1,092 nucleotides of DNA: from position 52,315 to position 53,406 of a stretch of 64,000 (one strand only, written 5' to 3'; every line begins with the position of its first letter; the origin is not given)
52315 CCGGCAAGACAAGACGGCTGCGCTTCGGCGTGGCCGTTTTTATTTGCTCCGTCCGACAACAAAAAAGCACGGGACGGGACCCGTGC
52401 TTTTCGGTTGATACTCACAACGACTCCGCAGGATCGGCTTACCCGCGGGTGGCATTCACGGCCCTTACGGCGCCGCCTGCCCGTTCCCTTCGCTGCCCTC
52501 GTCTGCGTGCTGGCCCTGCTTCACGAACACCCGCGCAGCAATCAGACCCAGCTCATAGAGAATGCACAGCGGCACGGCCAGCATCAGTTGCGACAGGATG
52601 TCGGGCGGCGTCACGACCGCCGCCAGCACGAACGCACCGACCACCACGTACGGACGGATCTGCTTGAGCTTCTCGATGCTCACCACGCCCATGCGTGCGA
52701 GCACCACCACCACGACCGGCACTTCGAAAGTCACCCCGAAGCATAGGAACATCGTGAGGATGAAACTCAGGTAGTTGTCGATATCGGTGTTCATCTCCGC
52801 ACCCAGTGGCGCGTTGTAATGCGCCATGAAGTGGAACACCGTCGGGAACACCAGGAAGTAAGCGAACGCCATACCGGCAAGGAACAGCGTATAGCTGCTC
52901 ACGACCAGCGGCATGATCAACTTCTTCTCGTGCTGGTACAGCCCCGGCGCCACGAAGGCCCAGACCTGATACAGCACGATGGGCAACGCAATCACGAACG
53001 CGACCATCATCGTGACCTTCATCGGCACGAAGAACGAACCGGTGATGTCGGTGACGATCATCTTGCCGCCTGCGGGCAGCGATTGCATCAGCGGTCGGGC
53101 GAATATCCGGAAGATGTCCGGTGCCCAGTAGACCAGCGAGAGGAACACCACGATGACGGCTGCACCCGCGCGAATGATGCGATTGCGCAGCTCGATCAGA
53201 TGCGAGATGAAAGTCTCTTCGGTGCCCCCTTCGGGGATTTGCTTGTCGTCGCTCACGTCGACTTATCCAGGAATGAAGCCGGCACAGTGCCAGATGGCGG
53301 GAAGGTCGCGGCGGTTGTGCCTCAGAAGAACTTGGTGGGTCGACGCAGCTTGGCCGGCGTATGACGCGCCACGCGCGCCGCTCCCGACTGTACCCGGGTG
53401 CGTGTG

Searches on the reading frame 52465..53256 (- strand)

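Call 63: search_protein_families(library=pfam, proteins=[window:52465-53256:-], max_evalue=0.00001)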
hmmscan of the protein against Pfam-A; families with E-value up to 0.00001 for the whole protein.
window:52465-53256:- (263 aa): 1 family
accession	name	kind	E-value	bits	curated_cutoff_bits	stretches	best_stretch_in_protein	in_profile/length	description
PF00902.23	TatC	-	1.1e-71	241.4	25.1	1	18-229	1-208/208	Sec-independent protein translocase protein (TatC)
